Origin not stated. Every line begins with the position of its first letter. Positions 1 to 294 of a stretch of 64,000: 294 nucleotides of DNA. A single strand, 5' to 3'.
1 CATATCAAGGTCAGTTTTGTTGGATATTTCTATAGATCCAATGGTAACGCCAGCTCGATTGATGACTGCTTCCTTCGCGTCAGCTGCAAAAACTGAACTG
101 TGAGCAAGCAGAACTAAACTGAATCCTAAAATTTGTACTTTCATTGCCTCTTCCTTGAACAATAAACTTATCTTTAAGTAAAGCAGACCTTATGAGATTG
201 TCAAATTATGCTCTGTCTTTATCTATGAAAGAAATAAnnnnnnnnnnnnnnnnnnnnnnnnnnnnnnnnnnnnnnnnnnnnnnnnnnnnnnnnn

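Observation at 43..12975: Sensor-kinase plus giant-NRPS module bracketed by ~183-bp direct repeats that each carry the 5' end of a secreted-protein gene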

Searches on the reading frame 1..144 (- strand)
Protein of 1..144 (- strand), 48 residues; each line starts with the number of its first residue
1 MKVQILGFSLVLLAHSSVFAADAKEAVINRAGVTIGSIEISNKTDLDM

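Call 13: find_homologous_proteins(query=window:1-144:-, max_evalue=0.01)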
Query seq(48 aa): no candidate shares three 5-residue words with the query. No homologue found.
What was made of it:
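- Tried and rejected: The 48-aa N-terminus alone found no protein homologue (call 13).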

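Call 14: find_related_loci(query=window:1-144:-, collection=genome_contigs, flank=10000)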
Query seq(48 aa) (48 aa) in genome_contigs; peptide patterns used: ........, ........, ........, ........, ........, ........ (x = any residue, [..] = any of these).
600 stretches matched a pattern (row limit reached: there are more); 2 encode a relative of the query (tblastn E <= 1e-3); 2 distinct loci.
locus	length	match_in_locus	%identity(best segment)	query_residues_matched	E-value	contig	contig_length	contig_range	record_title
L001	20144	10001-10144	83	1-48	2e-23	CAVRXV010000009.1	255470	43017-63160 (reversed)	MAG: uncultured Gammaproteobacteria bacterium isolate MFD02248.bin.3.276 genome assembly, contig: contig_42007, whole ge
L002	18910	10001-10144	50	1-48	8e-10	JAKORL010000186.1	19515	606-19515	MAG: Pseudomonadota bacterium isolate all_maxbin.322 k201_1820287, whole genome shotgun sequence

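Call 33: search_protein_families(library=pfam, proteins=[L001:10001-10414:+, L001:10533-11786:+, L001:12855-13877:+, L001:13922-16354:-, L001:9015-9878:-], max_evalue=0.01)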
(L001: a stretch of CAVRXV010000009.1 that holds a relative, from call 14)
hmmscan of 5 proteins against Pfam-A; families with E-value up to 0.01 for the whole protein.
L001:10001-10414:+ (137 aa): 0 families

L001:10533-11786:+ (417 aa): 4 families
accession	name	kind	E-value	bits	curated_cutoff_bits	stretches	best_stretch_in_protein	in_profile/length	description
PF00696.33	AA_kinase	-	1.5e-55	189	24.9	1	3-230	2-234/234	Amino acid kinase family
PF22468.2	ACT_9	-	6.2e-31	106.4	27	2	343-401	1-61/61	ACT domain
PF13840.12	ACT_7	-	2.7e-17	62.8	27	1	337-399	3-65/65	ACT domain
PF01842.31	ACT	-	6.2e-15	55.1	27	2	266-324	3-63/66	ACT domain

L001:12855-13877:+ (340 aa): 2 families
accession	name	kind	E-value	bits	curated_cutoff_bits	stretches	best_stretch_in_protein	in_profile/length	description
PF03171.26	2OG-FeII_Oxy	-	5.2e-12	46.4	23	1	169-252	18-101/101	2OG-Fe(II) oxygenase superfamily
PF14226.12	DIOX_N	-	0.00011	23.3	27.3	1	34-104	25-97/117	non-haem dioxygenase in morphine synthesis N-terminal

L001:13922-16354:- (810 aa): 8 families
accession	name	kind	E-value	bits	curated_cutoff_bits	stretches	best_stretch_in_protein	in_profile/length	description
PF02518.31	HATPase_c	-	2.8e-27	95.8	26.4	1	407-520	1-108/111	Histidine kinase-, DNA gyrase B-, and HSP90-like ATPase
PF00072.30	Response_reg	-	2.8e-27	95.5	30.2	1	677-786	1-107/111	Response regulator receiver domain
PF00512.31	HisKA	-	2.9e-18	66.1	26.9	1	295-359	1-65/66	His Kinase A (phospho-acceptor) domain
PF13426.13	PAS_9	-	4.7e-17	62.6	27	2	24-128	3-102/103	PAS domain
PF08448.16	PAS_4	-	4.5e-14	53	23.1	1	161-275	3-108/110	PAS fold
PF00989.32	PAS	-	2.5e-12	47.3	22.6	2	13-127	2-113/113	PAS fold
PF13188.13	PAS_8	-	0.0011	19.2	21.8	0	16-53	5-42/65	PAS domain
PF13589.12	HATPase_c_3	-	0.0039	17.7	25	1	412-490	3-78/137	Histidine kinase-, DNA gyrase B-, and HSP90-like ATPase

L001:9015-9878:- (287 aa): 0 families

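Call 38: find_related_loci(query=A4, collection=metagenome_contigs, flank=10000)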
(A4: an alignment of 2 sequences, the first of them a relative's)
Query A4 (137 aa) in metagenome_contigs; peptide patterns used: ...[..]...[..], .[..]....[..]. (x = any residue, [..] = any of these).
600 stretches matched a pattern, but none encodes a relative of the query by tblastn (E <= 1e-3).

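Call 40: find_homologous_proteins(query=L001:10001-10411:+, max_evalue=0.001)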
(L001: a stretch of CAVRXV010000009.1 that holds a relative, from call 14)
Query L001:10001-10411:+ (137 aa): 3 proteins with E <= 0.001 among 12 candidates.
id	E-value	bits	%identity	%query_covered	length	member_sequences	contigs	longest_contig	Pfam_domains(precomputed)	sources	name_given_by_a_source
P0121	4.0e-86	304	100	100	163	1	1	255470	-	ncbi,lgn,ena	-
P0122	4.1e-66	239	77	100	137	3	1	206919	-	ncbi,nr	ncbi:MAG: hypothetical protein K2X50_06800 [Gammaproteobacteria bacterium]|nr:hypothetical protein [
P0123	1.9e-52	195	66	100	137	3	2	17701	-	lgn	-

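Call 42: find_encoding_contigs(protein=P0122, flank=10000, max_places=6)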
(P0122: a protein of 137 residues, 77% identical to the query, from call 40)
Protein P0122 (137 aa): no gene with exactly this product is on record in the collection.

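Call 43: find_encoding_contigs(protein=P0123, flank=10000, max_places=6)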
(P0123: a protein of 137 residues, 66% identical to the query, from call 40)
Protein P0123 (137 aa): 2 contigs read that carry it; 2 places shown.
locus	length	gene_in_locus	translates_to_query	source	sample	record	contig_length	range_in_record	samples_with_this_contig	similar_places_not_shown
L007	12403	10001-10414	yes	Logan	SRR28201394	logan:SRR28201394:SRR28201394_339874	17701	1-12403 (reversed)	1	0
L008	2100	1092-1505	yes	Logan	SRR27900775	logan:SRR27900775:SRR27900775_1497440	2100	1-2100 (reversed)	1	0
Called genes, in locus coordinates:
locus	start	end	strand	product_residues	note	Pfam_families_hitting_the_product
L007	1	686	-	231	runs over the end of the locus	-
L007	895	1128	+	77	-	-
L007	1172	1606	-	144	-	PF01850:PIN, PF13470:PIN_3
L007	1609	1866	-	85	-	-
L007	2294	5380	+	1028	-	PF00023:Ank (faint), PF13606:Ank_3 (faint), PF13637:Ank_4 (faint), PF13857:Ank_5 (faint), PF12796:Ank_2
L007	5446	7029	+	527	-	-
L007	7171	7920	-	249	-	PF02698:DUF218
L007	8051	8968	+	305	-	PF18632:DUF5630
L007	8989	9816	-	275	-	-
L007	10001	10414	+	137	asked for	-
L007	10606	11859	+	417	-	PF00696:AA_kinase, PF01842:ACT (weak), PF22468:ACT_9 (weak), PF13840:ACT_7, PF22468:ACT_9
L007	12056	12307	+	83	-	PF02599:CsrA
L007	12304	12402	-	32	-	?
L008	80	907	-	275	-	-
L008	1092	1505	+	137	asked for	-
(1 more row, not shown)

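Call 46: find_encoding_contigs(protein=P0124, flank=10000, max_places=6)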
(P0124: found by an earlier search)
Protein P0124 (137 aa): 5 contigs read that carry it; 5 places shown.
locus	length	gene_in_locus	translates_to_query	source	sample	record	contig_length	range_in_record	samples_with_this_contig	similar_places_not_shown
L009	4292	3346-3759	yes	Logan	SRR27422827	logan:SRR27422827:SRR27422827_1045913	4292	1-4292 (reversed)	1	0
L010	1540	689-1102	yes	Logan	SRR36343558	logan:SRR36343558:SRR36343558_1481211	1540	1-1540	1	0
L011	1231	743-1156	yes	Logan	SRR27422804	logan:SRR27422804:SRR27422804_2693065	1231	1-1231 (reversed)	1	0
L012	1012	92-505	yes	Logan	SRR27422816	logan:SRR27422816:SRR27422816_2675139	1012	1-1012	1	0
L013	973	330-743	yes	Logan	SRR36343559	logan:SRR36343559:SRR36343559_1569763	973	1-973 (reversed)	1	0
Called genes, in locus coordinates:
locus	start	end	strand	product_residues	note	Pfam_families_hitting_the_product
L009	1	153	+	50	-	?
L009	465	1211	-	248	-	PF02698:DUF218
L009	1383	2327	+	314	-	PF18632:DUF5630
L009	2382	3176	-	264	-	-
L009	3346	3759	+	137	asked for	-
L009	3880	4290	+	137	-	?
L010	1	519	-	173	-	?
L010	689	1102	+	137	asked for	-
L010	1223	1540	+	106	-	?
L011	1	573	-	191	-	?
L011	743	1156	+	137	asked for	-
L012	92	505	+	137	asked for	-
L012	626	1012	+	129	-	?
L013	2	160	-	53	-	?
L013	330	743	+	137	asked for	-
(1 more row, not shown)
